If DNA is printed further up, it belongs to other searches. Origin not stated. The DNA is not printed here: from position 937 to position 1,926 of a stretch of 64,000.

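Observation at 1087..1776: Toxin and antitoxin of a HigB/Gp49-HigA-like module fused into one ORF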

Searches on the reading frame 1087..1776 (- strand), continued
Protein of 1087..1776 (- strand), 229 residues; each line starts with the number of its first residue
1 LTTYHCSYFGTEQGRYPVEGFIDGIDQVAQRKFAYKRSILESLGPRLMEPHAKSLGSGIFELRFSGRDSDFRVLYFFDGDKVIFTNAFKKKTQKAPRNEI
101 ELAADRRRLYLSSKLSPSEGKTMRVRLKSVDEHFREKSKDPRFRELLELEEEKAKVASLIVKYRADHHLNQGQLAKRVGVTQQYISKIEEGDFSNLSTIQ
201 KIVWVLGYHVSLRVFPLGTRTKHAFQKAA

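Call 40: find_homologous_proteins(query=A3, max_evalue=1e-10)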
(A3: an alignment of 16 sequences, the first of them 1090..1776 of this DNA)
Query A3 (16 sequences) (229 aa, profile of the alignment): 415 proteins with E <= 1e-10 among 3718 candidates; the best 120 are listed.
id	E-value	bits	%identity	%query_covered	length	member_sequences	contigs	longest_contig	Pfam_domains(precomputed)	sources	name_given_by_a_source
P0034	4.6e-76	273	33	83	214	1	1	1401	PF05973.21,PF13744.13,PF12844.14,PF01381.29,PF13560.13,PF13443.13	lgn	-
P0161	6.1e-73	263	34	94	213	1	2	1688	PF05973.21,PF13744.13,PF12844.14,PF01381.29,PF13560.13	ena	-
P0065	6.3e-72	260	27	90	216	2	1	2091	PF05973.21,PF01381.29,PF13560.13,PF13443.13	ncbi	-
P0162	8.3e-71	256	31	83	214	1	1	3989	PF05973.21,PF13744.13,PF12844.14,PF01381.29,PF13560.13,PF13443.13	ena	-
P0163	1.0e-68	249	31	83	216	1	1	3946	PF05973.21,PF13744.13,PF12844.14,PF01381.29,PF13560.13,PF13443.13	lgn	-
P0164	2.0e-67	245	34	82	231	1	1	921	PF05973.21,PF13744.13,PF12844.14,PF01381.29,PF13560.13,PF13443.13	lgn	-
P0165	1.3e-65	239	32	93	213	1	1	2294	PF05973.21,PF13744.13,PF12844.14,PF01381.29,PF13560.13,PF13443.13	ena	-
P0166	5.2e-63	230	28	93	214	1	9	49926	PF05973.21,PF13744.13,PF12844.14,PF01381.29,PF13560.13,PF13443.13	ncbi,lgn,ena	-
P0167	5.6e-63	230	29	94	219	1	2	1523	PF05973.21,PF13744.13,PF12844.14,PF01381.29,PF13560.13,PF13443.13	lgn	-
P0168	1.7e-60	222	31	83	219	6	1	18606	PF05973.21,PF13744.13,PF12844.14,PF01381.29,PF13560.13,PF13443.13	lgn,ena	-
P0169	1.1e-59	220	28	95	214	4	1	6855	PF05973.21,PF13744.13,PF12844.14,PF01381.29,PF13560.13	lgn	-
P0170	1.1e-56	210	28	94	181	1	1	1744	PF05973.21,PF13744.13,PF12844.14,PF01381.29,PF13560.13,PF13443.13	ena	-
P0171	3.7e-56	208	35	70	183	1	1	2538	PF05973.21,PF13744.13,PF12844.14,PF01381.29,PF13560.13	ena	-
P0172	4.2e-54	201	32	92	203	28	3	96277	PF05973.21,PF13744.13,PF01381.29,PF13560.13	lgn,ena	-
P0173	4.9e-54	201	29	94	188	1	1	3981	PF05973.21,PF13744.13,PF12844.14,PF01381.29,PF13560.13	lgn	-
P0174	8.9e-49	184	33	67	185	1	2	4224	PF05973.21,PF13744.13,PF12844.14,PF01381.29,PF13560.13,PF13443.13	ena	-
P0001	8.5e-48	181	65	58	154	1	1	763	PF01381.29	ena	-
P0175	5.2e-44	168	89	50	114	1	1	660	PF05973.21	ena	-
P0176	7.5e-44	168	87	48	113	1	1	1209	PF05973.21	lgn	-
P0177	9.5e-44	167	24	82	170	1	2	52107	PF05973.21,PF13744.13,PF12844.14,PF01381.29,PF13560.13,PF13443.13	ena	-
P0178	9.7e-44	167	81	47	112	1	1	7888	PF05973.21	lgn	-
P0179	4.1e-43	165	85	51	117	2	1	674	PF05973.21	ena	-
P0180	4.6e-43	165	86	47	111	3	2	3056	PF05973.21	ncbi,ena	-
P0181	9.1e-43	164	90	51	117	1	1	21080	PF05973.21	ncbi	-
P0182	1.7e-42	163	86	51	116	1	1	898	PF05973.21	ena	-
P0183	1.8e-42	163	79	48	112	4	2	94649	PF05973.21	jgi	-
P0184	2.3e-42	163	87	51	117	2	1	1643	PF05973.21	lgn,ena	-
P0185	6.7e-42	161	79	48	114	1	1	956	PF05973.21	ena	-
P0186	1.5e-41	160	85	51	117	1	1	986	PF05973.21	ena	-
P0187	2.3e-41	160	76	47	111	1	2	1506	PF05973.21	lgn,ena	-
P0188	2.5e-41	160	42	49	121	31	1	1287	PF05973.21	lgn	-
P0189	2.5e-41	160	43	47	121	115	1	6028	PF05973.21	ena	-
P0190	6.3e-41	158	77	48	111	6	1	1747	PF05973.21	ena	-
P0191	1.6e-40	157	80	47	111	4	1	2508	PF05973.21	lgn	-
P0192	1.7e-40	157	80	48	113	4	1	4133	PF05973.21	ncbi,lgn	-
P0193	2.6e-40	156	79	50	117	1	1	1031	PF05973.21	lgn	-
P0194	1.0e-39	154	78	49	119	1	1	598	PF05973.21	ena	-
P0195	2.6e-39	153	42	48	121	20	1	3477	PF05973.21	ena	-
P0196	1.1e-38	151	75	48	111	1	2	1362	PF05973.21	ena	-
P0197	1.4e-38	151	43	50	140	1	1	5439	PF05973.21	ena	-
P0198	1.8e-38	150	42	48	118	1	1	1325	PF05973.21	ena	-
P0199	2.2e-38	150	43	48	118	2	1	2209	PF05973.21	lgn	-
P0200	2.3e-38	150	63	48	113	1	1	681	PF05973.21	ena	-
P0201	2.6e-38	150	43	50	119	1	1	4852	PF05973.21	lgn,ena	-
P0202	2.9e-38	150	39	48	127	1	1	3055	PF05973.21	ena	-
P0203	3.2e-38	149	43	48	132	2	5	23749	PF05973.21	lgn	-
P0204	4.2e-38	149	42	48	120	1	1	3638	PF05973.21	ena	-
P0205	4.4e-38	149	45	48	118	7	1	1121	PF05973.21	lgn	-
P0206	5.4e-38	149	41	48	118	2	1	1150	PF05973.21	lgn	-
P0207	6.1e-38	149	43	48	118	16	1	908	PF05973.21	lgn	-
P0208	6.7e-38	148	42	49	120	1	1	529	PF05973.21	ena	-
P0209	7.1e-38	148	44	45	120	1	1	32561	PF05973.21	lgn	-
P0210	7.3e-38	148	41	48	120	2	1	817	PF05973.21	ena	-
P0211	8.9e-38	148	41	48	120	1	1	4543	PF05973.21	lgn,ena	-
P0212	9.0e-38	148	41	48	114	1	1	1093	PF05973.21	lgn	-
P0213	1.1e-37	148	43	48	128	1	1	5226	PF05973.21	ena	-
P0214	1.3e-37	147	43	48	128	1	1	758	PF05973.21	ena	-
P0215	1.3e-37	147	43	48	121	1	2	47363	PF05973.21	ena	-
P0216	1.4e-37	147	43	49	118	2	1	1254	PF05973.21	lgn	-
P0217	1.6e-37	147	44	48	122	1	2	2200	PF05973.21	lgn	-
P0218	1.6e-37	147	43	48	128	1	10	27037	PF05973.21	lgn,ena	-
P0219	1.6e-37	147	41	48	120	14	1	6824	PF05973.21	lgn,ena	-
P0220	1.6e-37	147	45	48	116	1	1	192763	PF05973.21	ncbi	-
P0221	1.7e-37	147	48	45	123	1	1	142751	PF05973.21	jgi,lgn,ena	-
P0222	1.7e-37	147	41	49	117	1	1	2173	PF05973.21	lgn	-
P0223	1.8e-37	147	43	48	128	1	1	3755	PF05973.21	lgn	-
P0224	2.8e-37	146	44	47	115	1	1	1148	PF05973.21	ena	-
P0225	2.9e-37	146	40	49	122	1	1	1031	PF05973.21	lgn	-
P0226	3.3e-37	146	41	48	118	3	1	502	PF05973.21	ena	-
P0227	3.5e-37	146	41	49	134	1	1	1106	PF05973.21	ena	-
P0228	3.6e-37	146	47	42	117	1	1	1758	PF05973.21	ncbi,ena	-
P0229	3.9e-37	146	44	47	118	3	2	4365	PF05973.21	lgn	-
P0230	4.0e-37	146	43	47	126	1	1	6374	PF05973.21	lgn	-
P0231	4.2e-37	146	41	48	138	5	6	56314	PF05973.21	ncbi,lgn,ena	-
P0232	4.3e-37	146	44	47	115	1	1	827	PF05973.21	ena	-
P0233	4.5e-37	146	47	42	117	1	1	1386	PF05973.21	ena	-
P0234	4.7e-37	146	41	49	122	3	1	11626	PF05973.21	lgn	-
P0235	4.7e-37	146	42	49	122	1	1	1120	PF05973.21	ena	-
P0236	5.2e-37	145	41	48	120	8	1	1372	PF05973.21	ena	-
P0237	5.7e-37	145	42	48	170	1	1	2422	PF05973.21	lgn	-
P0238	5.9e-37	145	42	47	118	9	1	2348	PF05973.21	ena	-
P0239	6.6e-37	145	42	46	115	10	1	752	PF05973.21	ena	-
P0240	6.6e-37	145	41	48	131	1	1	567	PF05973.21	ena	-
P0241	6.6e-37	145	42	46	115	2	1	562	PF05973.21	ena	-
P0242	7.4e-37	145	44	47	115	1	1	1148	PF05973.21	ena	-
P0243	7.4e-37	145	41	49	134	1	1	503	PF05973.21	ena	-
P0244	7.5e-37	145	39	48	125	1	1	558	PF05973.21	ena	-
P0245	7.7e-37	145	42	48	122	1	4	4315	PF05973.21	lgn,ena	-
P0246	8.9e-37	145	41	48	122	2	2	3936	PF05973.21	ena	-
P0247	9.3e-37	145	41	49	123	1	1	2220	PF05973.21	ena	-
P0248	9.8e-37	145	47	42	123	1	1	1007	PF05973.21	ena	-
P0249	9.8e-37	145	40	48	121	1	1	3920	PF05973.21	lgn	-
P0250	1.1e-36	144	40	48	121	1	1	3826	PF05973.21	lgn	-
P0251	1.1e-36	144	42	48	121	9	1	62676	PF05973.21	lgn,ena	-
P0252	1.2e-36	144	40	49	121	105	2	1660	PF05973.21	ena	-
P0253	1.2e-36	144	41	49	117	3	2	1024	PF05973.21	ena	-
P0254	1.3e-36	144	42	48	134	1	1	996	PF05973.21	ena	-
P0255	1.3e-36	144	41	47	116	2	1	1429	PF05973.21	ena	-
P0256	1.3e-36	144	43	48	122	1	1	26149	PF05973.21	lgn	-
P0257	1.3e-36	144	42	48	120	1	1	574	PF05973.21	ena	-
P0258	1.4e-36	144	47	42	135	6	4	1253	PF05973.21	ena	-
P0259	1.4e-36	144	38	50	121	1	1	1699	PF05973.21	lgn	-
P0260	1.4e-36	144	40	48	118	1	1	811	PF05973.21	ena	-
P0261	1.5e-36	144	41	48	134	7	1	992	PF05973.21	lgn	-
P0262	1.5e-36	144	40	48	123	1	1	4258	PF05973.21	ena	-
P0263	1.6e-36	144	40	48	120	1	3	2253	PF05973.21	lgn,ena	-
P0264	1.8e-36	144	42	48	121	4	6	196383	PF05973.21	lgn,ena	-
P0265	2.0e-36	144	42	47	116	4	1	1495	PF05973.21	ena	-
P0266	2.1e-36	143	40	49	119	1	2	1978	PF05973.21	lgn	-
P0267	2.1e-36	143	42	49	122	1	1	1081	PF05973.21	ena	-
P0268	2.1e-36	143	39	47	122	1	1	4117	PF05973.21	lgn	-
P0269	2.3e-36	143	42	48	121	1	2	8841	PF05973.21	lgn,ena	-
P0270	2.3e-36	143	42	45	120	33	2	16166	PF05973.21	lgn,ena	-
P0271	2.4e-36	143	38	48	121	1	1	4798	PF05973.21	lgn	-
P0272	2.5e-36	143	40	48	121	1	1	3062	PF05973.21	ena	-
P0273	2.8e-36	143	39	49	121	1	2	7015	PF05973.21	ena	-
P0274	2.9e-36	143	41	48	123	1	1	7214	PF05973.21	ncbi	-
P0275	3.4e-36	143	40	48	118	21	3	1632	PF05973.21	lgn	-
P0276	3.4e-36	143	38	48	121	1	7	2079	PF05973.21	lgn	-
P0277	4.1e-36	143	40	48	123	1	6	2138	PF05973.21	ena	-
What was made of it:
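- A few occur on several contigs: P0166 on 9 contigs, and P0172 has 28 member sequences (call 40).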

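Call 53: search_dna_similar(query=window:1090-1776:-, collection=plasmids, mode=protein, max_rows=15)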
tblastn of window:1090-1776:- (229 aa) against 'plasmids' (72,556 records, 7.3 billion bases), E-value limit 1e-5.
Records with a match: 59; places in all: 61; records where one place covers at least 80% of the query: 5.
Best place of each record, by identity: <60% 59.
By first word of the organism name: Acinetobacter 19; Tolypothrix 3; Weissella 3; Pediococcus 3; Klebsiella 3; Clostridium 3; Yersinia 3; Photobacterium 3; Providencia 2; Candidatus 2; and 14 more.
By predicted mobility (MOB-suite, as given by PLSDB): mobilizable 31; non-mobilizable 18; conjugative 10.
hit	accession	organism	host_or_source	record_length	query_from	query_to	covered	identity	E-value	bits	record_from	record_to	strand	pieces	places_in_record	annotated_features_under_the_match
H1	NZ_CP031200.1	Levilactobacillus brevis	-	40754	14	207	85%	30.5%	2e-13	76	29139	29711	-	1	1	type II toxin-antitoxin system RelE/ParE family toxin | helix-turn-helix transcriptional regulator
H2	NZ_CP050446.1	Tolypothrix sp. PCC 7910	cell culture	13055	8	217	80%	32.3%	8e-12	95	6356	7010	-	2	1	type II toxin-antitoxin system RelE/ParE family toxin | helix-turn-helix transcriptional regulator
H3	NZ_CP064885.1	Tolypothrix sp. PCC 7601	Fresh water sample,Fresh water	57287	8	218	80%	31.6%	8e-13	98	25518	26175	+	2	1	type II toxin-antitoxin system RelE/ParE family toxin | helix-turn-helix transcriptional regulator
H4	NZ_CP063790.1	Tolypothrix sp. PCC 7712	Soil sample,soil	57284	8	218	80%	31.6%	8e-13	98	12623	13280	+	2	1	type II toxin-antitoxin system RelE/ParE family toxin | helix-turn-helix transcriptional regulator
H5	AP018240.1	Microchaete diplosiphon NIES-3275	-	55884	8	218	80%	31.6%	8e-13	98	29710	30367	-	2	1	hypothetical protein (x2)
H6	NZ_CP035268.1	Weissella cibaria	cell culture,food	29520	19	198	79%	31.4%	4e-8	61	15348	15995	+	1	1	type II toxin-antitoxin system RelE/ParE family toxin | helix-turn-helix transcriptional regulator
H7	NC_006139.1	Desulfotalea psychrophila LSv54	-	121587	26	216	83%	28.8%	1e-11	71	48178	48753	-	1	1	type II toxin-antitoxin system RelE/ParE family toxin | helix-turn-helix transcriptional regulator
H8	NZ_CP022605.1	Ochrobactrum quorumnocens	cell culture,rhizosphere of potato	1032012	18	215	73%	31.2%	7e-12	95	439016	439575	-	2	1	record has no annotation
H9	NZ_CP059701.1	Weissella cibaria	-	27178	53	213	70%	32.1%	3e-12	72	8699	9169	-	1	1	helix-turn-helix transcriptional regulator | type II toxin-antitoxin system RelE/ParE family toxin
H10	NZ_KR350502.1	Weissella confusa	-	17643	53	213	70%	32.1%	5e-12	72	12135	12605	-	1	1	helix-turn-helix transcriptional regulator | type II toxin-antitoxin system RelE/ParE family toxin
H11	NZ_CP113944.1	Lactobacillus sp. ESL0681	Frieseomelitta varia,Rain forest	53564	58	215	69%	32.3%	4e-13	75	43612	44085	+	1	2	helix-turn-helix transcriptional regulator | type II toxin-antitoxin system RelE/ParE family toxin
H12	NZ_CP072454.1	Providencia sp. R33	rabbit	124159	6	189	75%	29.4%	7e-10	89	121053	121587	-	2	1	type II toxin-antitoxin system RelE/ParE family toxin | helix-turn-helix transcriptional regulator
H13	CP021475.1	Pediococcus pentosaceus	cell culture,food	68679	53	215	64%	34.2%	1e-8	84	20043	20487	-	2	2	hypothetical protein (x2)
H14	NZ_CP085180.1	Pediococcus pentosaceus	kimchi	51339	53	215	64%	34.2%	1e-8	84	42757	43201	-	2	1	helix-turn-helix domain-containing protein | type II toxin-antitoxin system RelE/ParE family toxin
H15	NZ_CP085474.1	Pediococcus pentosaceus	kimchi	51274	53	215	64%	34.2%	1e-8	84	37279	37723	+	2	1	helix-turn-helix domain-containing protein | type II toxin-antitoxin system RelE/ParE family toxin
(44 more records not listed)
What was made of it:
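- Tried and rejected: The plasmid collection gave only distant bicistronic relatives below 35% identity (call 53).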

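Call 54: predict_structure(alignment_id=A4)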
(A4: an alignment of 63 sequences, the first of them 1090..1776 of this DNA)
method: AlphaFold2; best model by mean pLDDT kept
length: 229 residues; sequences in the alignment: 63
mean_pLDDT: 92.6   pTM: 0.88
mean pLDDT of the five models: 92.6, 92.0, 91.5, 91.4, 90.9
residues with pLDDT >= 90: 178; 70-90: 48; 50-70: 3; < 50: 0
segments of 3 or more residues with pLDDT < 50: none
pLDDT, mean of each block of 10 residues (from residue 1): 93 93 97 96 95 97 96 98 98 93 97 82 89 96 91 91 96 96 94 89 92 83 76
secondary structure, 60 per line:
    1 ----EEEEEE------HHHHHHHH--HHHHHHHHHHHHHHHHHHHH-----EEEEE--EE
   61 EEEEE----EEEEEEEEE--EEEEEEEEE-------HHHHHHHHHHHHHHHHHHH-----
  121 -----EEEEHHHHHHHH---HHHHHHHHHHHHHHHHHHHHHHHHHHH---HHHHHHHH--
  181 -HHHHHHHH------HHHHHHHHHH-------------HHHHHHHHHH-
elements in order: E5-10 H17-24 H27-46 E52-56 E59-65 E70-78 E81-89 H97-115 E126-129 H130-137 H141-167 H171-178 H182-189 H196-205 H219-228
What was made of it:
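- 1411..1425 (-): Five new linker codons, S-E-G-K-T, made of the former stop codon plus the former 12-nt intergenic spacer. The model's mean pLDDT is 82 for residues 111-120 and 89 for residues 121-130 (call 54).
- On Gp49/HigB-like toxins (Pfam PF05973, RelE/ParE superfamily): The AlphaFold2 model (pLDDT 92.6) has strands at aa 5-10, 52-56, 59-65, 70-78 and 81-89, and helices at aa 17-24, 27-46 and 97-115 (call 54).
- The AlphaFold2 model has pLDDT 92.6 and pTM 0.88, with a short strand at aa 126-129 at the antitoxin N-terminus (call 54). The AlphaFold model is compact and confident (call 54).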

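Call 56: fold_search(model_id=the predicted structure, library=pdb)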
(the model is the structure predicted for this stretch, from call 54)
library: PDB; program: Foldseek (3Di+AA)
matches with E <= 10: 943; with E <= 0.001: 7
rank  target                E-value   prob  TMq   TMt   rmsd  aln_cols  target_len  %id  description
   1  6af4_A                2.3e-06  1.00  0.43  0.79   2.8       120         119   22  Toxin-Antitoxin module from Streptococcus pneumoniae (released 2019-08-14)
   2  6af4_G                2.4e-06  1.00  0.42  0.80   2.8       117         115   22  Toxin-Antitoxin module from Streptococcus pneumoniae (released 2019-08-14)
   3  6af4_C                3.8e-06  1.00  0.43  0.80   2.8       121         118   22  Toxin-Antitoxin module from Streptococcus pneumoniae (released 2019-08-14)
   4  6af3_A                9.1e-06  1.00  0.39  0.76   2.2       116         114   22  Toxin-Antitoxin module from Streptococcus pneumoniae (released 2019-08-14)
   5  6af3_C                3.2e-05  1.00  0.40  0.77   2.9       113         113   23  Toxin-Antitoxin module from Streptococcus pneumoniae (released 2019-08-14)
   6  7nbu_Y                1.2e-04  1.00  0.40  0.72   3.2       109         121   25  Structure of the HigB1 toxin mutant K95A from Mycobacterium tuberculosis (Rv1955) and its target, the cspA mRNA, on th (released 2022-03-02)
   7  7awk                  9.2e-04  1.00  0.38  0.69   2.8       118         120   25  Crystal structure of the HigB1 toxin mutant K95A from Mycobacterium tuberculosis (Rv1955) (released 2021-11-24)
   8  5jaa_D                3.3e-03  1.00  0.29  0.57   4.2        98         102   15  Crystal structure of the HigBA2 toxin-antitoxin complex (released 2017-04-05)
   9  4pu7_B                5.2e-03  1.00  0.25  0.81   2.1        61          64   28  Shewanella oneidensis Toxin Antitoxin System Antitoxin Protein HipB Resolution 1.85 (released 2014-08-06)
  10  4pu3_C                5.2e-03  1.00  0.24  0.72   4.7        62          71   27  Shewanella oneidensis MR-1 Toxin Antitoxin System HipA, HipB and its operator DNA complex (space group P212121) (released 2014-08-06)
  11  4pu7_A                5.5e-03  1.00  0.24  0.71   2.0        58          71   29  Shewanella oneidensis Toxin Antitoxin System Antitoxin Protein HipB Resolution 1.85 (released 2014-08-06)
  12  8ezt_A                5.5e-03  1.00  0.24  0.73   3.2        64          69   36  Crystal structure of HipB(Lp) from Legionella pneumophila (released 2023-09-27)
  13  5ja8_C                6.6e-03  0.99  0.24  0.45   6.4        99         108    9  Crystal structure of the HigB2 toxin in complex with Nb2 (released 2017-04-05)
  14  6hpb_B                6.9e-03  0.97  0.23  0.36  15.2       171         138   11  Crystal structure of the E.coli HicAB toxin-antitoxin complex (released 2019-09-18)
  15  8ezt_B                7.4e-03  1.00  0.24  0.71   3.8        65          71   35  Crystal structure of HipB(Lp) from Legionella pneumophila (released 2023-09-27)
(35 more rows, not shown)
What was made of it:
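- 1426..1776 (-): Toxin portion, codons 1-117: a Gp49/HigB-like member of the RelE superfamily. TTG start at 1776, preceded by a GAGGA Shine-Dalgarno-like sequence at 1791-1787. Foldseek matches the model to S. pneumoniae HigB 6af4_A at TM 0.79 (call 56).
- On Gp49/HigB-like toxins (Pfam PF05973, RelE/ParE superfamily): Foldseek matches it to 6af4_A at TM 0.79 and to 7nbu_Y at TM 0.72 (call 56).
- On HigA-like / XRE-HTH type II antitoxins: Foldseek matches the domain to HipB- and HigA2-type HTH proteins (call 56).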

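Call 58: find_encoding_contigs(protein=P0184, flank=1500, max_places=2)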
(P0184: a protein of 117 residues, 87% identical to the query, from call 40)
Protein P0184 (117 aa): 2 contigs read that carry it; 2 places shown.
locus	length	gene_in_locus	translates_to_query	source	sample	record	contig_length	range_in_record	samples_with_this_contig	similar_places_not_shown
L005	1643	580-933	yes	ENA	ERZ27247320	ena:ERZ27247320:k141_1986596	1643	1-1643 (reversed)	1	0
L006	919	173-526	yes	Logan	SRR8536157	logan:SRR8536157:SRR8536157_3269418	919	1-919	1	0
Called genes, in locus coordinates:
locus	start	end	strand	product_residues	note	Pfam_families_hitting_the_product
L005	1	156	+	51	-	?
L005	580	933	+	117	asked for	PF05973:Gp49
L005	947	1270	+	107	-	PF13744:HTH_37 (weak), PF01381:HTH_3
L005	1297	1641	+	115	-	?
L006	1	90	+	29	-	?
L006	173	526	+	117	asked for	PF05973:Gp49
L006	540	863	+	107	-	PF13744:HTH_37 (weak), PF01381:HTH_3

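Call 59: find_encoding_contigs(protein=P0176, flank=1500, max_places=2)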
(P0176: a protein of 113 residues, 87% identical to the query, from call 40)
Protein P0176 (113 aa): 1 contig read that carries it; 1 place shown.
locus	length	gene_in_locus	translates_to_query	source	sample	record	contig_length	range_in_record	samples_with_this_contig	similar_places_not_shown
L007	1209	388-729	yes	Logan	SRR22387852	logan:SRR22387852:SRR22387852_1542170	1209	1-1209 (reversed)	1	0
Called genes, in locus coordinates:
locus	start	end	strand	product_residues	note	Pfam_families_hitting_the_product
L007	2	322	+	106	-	?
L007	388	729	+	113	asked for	PF05973:Gp49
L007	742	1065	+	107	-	PF13744:HTH_37 (weak), PF01381:HTH_3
